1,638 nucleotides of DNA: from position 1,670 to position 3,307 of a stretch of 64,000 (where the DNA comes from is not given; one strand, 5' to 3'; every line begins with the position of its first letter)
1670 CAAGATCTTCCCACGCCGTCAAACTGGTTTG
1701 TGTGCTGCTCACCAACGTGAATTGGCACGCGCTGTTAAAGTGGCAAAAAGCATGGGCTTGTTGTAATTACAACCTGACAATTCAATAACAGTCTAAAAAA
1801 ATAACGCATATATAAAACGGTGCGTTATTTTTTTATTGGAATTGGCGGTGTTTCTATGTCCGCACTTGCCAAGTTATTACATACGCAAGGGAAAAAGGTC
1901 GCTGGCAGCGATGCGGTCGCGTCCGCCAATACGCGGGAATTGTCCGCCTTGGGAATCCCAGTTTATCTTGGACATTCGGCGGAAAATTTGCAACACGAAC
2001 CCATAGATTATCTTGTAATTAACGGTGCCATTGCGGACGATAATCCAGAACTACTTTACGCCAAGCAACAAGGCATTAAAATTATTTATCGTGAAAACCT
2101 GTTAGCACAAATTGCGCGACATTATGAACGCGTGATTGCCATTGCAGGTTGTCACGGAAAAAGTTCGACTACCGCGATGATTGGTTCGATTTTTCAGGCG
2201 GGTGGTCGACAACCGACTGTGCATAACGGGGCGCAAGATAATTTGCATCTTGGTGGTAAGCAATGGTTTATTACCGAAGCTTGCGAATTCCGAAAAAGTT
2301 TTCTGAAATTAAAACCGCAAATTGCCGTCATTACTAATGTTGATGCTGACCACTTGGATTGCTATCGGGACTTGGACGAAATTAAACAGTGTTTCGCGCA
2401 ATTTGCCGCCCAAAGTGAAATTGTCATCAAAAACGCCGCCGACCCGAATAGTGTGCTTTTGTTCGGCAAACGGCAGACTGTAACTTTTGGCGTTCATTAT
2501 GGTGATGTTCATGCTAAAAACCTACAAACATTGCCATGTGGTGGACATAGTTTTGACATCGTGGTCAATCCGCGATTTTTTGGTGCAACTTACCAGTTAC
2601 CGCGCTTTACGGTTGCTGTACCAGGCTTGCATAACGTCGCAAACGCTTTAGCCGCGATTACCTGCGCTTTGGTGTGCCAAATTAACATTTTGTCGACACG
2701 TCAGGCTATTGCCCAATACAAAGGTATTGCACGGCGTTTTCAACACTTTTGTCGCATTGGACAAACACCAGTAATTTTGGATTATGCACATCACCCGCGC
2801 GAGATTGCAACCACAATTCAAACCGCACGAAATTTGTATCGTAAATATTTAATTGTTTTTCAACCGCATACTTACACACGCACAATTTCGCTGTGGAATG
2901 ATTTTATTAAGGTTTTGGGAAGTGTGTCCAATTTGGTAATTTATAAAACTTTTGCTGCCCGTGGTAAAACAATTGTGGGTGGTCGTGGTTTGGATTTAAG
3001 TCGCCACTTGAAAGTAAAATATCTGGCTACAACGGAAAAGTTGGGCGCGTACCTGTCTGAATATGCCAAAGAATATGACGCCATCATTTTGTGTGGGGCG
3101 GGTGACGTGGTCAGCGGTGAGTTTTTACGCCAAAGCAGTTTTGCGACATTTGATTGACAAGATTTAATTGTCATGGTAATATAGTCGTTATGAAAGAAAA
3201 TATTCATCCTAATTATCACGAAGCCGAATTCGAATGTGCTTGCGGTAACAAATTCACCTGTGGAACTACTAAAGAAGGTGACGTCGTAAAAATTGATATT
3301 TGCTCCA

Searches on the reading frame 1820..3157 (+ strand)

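Call 38: search_protein_families(library=pfam, proteins=[window:1820-3157:+], max_evalue=0.00001)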
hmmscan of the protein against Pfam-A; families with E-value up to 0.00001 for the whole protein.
window:1820-3157:+ (445 aa): 3 families
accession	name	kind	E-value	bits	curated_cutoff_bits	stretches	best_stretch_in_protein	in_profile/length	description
PF01225.30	Mur_ligase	-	4.9e-25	88.2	21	1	5-102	4-94/95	Mur ligase family, catalytic domain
PF08245.18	Mur_ligase_M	-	9.8e-19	68.5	24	1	108-283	1-200/200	Mur ligase middle domain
PF02875.26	Mur_ligase_C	-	1.1e-12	49.3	28.4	1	305-428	1-127/127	Mur ligase, glutamate ligase domain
